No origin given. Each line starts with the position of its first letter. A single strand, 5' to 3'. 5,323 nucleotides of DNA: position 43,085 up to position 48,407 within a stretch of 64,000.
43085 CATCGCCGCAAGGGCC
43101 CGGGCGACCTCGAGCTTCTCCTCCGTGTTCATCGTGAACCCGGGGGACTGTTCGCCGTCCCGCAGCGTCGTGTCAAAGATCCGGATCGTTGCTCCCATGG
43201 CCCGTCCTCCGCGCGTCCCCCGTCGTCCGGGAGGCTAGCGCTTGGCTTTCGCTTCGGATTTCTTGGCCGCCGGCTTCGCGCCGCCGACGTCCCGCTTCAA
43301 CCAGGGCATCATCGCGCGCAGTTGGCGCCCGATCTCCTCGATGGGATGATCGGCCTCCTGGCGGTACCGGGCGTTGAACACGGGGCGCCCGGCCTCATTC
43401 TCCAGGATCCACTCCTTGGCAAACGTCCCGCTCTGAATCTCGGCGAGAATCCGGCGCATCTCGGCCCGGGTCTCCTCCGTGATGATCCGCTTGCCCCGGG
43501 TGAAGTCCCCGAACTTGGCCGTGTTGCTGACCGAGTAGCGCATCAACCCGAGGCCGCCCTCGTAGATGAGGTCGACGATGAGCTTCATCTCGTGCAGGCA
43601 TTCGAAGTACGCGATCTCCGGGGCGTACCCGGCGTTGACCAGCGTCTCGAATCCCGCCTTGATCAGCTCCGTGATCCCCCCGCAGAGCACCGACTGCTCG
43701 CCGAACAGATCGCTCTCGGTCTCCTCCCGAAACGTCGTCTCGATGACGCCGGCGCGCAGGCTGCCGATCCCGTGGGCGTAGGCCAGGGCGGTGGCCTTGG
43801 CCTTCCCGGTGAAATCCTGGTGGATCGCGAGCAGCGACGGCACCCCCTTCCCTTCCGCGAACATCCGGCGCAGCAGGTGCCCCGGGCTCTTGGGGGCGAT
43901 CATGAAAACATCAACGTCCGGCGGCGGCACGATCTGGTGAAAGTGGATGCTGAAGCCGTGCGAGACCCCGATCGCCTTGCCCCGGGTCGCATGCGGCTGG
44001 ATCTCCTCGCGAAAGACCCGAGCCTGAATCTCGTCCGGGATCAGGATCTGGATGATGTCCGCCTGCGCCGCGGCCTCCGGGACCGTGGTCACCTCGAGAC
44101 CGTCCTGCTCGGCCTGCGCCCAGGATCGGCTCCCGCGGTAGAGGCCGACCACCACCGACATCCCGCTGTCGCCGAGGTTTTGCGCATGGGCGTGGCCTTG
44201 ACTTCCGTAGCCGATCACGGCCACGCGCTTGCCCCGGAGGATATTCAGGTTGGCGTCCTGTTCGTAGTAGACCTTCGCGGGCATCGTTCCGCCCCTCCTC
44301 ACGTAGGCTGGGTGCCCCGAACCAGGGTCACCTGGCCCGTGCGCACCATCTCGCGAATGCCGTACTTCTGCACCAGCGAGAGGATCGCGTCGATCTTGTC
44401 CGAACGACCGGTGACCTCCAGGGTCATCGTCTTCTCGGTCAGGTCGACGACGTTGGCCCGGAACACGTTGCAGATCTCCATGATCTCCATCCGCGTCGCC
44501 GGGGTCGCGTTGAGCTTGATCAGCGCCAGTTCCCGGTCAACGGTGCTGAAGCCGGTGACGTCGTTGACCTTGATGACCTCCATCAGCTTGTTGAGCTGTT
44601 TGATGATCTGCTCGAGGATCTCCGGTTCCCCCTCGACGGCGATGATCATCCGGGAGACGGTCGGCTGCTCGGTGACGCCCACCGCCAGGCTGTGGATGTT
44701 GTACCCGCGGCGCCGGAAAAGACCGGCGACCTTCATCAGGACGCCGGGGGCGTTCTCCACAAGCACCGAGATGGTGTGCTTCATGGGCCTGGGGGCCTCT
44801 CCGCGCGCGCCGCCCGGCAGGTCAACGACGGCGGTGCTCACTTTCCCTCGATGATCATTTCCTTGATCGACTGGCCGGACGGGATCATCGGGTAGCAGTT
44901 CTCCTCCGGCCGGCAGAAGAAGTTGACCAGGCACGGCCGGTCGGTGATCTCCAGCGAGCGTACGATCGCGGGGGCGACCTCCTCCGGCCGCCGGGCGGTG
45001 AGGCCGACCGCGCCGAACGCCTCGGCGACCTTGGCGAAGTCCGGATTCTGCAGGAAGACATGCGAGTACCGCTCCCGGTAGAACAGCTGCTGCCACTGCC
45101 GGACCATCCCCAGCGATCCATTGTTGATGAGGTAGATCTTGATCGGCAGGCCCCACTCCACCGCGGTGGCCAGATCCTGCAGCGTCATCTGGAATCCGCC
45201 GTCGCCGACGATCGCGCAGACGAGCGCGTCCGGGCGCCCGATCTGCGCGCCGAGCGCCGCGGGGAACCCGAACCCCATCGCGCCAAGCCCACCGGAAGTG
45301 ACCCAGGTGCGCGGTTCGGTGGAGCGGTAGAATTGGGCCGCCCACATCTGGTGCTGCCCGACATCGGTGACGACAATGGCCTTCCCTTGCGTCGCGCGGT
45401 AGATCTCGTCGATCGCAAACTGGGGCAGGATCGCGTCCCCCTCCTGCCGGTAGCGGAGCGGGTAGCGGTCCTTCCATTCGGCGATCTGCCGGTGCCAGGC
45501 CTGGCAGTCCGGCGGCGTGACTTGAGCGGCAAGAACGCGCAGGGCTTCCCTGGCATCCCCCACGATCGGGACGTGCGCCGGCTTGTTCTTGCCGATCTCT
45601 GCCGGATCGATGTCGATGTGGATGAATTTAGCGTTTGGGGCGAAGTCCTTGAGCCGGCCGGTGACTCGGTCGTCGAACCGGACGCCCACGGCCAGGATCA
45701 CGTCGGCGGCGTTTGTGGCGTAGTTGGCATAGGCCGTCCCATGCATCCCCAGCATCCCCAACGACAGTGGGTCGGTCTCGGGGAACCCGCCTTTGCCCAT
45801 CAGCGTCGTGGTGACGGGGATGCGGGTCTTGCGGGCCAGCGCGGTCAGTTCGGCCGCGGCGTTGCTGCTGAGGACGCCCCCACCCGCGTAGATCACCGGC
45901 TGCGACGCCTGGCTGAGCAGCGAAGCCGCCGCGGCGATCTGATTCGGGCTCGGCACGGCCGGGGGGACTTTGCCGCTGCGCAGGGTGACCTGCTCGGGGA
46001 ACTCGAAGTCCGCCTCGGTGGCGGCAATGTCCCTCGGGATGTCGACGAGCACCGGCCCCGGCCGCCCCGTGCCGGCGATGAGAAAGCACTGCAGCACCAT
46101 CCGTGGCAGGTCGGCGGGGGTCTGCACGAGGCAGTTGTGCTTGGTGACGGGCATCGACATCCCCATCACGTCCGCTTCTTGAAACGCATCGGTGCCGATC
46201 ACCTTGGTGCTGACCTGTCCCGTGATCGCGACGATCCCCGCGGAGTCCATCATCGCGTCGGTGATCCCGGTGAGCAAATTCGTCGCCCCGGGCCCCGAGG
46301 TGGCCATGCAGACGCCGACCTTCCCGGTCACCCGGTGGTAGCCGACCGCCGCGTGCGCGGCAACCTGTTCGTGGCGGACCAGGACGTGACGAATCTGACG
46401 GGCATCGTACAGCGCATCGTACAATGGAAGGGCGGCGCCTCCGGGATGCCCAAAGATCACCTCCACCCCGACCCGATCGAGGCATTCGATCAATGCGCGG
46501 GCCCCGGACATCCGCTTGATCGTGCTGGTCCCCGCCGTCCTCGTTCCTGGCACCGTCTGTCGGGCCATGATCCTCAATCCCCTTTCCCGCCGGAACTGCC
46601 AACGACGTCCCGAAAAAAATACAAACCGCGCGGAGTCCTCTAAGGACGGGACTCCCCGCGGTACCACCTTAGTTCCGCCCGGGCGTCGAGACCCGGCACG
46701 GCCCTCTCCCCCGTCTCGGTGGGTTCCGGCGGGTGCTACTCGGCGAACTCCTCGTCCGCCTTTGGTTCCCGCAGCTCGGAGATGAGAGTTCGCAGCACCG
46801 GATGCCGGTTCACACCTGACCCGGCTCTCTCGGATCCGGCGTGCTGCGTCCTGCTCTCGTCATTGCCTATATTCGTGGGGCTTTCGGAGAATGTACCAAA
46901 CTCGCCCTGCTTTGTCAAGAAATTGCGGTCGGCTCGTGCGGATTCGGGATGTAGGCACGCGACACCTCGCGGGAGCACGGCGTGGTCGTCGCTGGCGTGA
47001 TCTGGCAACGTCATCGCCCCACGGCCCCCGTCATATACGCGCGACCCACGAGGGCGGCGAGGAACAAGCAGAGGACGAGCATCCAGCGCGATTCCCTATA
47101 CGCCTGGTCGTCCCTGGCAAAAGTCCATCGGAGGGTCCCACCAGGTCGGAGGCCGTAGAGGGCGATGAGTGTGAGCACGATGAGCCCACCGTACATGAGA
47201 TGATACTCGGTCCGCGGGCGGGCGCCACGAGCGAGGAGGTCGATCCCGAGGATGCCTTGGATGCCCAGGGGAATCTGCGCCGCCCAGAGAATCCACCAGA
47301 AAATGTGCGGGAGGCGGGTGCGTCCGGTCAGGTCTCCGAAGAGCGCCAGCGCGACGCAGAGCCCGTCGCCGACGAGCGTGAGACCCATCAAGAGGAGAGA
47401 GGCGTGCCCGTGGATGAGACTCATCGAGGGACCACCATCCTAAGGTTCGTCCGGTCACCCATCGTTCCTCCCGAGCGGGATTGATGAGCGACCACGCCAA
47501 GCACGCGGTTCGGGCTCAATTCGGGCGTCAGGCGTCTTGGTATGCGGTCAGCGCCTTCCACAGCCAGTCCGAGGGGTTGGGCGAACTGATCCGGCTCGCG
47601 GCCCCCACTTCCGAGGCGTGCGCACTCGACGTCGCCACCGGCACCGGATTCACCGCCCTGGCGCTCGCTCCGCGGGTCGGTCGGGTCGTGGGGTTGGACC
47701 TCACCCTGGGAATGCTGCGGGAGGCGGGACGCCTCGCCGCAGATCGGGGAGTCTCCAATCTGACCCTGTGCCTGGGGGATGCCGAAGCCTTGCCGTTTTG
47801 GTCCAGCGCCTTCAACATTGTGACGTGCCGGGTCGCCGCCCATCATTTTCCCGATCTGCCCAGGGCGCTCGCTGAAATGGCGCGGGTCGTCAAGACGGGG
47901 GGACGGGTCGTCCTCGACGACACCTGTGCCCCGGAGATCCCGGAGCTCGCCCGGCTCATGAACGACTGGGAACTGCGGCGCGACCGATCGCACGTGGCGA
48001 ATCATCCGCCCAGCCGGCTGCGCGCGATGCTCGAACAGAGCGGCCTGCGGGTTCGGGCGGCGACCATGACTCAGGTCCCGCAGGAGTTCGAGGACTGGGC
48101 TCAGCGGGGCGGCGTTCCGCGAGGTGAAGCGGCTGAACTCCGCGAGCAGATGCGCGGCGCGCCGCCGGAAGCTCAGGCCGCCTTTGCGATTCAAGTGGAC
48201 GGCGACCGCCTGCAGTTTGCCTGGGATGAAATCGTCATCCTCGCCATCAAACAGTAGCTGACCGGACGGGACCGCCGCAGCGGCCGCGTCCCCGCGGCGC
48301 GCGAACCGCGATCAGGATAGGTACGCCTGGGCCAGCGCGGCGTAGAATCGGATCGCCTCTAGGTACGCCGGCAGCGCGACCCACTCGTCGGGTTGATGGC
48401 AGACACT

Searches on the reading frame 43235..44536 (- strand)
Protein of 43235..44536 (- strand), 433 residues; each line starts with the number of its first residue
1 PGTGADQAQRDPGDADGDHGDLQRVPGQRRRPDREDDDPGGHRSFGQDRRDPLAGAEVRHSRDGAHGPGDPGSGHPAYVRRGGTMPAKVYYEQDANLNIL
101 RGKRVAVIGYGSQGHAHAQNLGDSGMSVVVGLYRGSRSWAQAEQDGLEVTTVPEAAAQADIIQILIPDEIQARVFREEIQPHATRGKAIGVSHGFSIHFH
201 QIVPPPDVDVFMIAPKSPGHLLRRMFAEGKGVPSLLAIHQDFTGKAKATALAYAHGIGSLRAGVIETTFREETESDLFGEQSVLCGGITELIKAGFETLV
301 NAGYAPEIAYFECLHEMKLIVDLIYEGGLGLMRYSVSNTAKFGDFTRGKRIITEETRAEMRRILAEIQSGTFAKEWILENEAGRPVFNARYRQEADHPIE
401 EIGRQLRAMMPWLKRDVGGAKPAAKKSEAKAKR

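Call 23: search_protein_families(library=pfam, proteins=[window:43235-44536:-], max_evalue=0.00001)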
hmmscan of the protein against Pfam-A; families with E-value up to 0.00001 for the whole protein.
window:43235-44536:- (433 aa): 3 families
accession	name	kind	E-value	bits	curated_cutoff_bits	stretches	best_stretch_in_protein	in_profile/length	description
PF07991.19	KARI_N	-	2.4e-71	239.1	20.6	1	100-263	2-165/165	Acetohydroxy acid isomeroreductase, NADPH-binding domain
PF01450.25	KARI_C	-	5e-65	218.7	29.1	1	269-412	1-144/144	Ketol-acid reductoisomerase, C-terminal domain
PF02826.25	2-Hacid_dh_C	-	5.6e-07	29.6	25.1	1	92-169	26-102/178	D-isomer specific 2-hydroxyacid dehydrogenase, NAD binding domain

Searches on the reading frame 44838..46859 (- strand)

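Call 23: search_protein_families(library=pfam, proteins=[window:44838-46859:-], max_evalue=0.00001)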
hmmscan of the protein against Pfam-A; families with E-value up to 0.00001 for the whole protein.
window:44838-46859:- (673 aa): 3 families
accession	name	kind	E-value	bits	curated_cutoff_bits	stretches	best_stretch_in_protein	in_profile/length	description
PF00205.28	TPP_enzyme_M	-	1e-54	184.4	30.4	1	308-443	1-137/137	Thiamine pyrophosphate enzyme, central domain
PF02775.26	TPP_enzyme_C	-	1.3e-53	181.2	21.9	1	499-646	1-150/151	Thiamine pyrophosphate enzyme, C-terminal TPP binding domain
PF02776.23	TPP_enzyme_N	-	2.4e-38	131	26.8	1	117-234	1-119/119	Thiamine pyrophosphate enzyme, N-terminal TPP binding domain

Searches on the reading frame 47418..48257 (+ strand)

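Call 24: search_protein_families(library=pfam, proteins=[window:47418-48257:+], max_evalue=0.00001)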
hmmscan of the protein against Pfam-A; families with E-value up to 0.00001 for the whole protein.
window:47418-48257:+ (279 aa): 6 families
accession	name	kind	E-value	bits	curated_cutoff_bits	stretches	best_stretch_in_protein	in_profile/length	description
PF08241.18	Methyltransf_11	-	1.3e-21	77.4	21.2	1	70-166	1-95/95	Methyltransferase domain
PF13649.12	Methyltransf_25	-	4.9e-21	75.7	27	1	70-162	2-97/97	Methyltransferase domain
PF13847.12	Methyltransf_31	-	1.9e-19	70.2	27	1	69-175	7-119/145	Methyltransferase domain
PF01209.24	Ubie_methyltran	-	5.9e-18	65.5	20.1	1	59-184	41-169/233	ubiE/COQ5 methyltransferase family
PF13489.12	Methyltransf_23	-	1.4e-14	54.6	27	1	56-213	11-162/164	Methyltransferase domain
PF08242.18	Methyltransf_12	-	1.6e-10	42.1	30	1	70-164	1-98/98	Methyltransferase domain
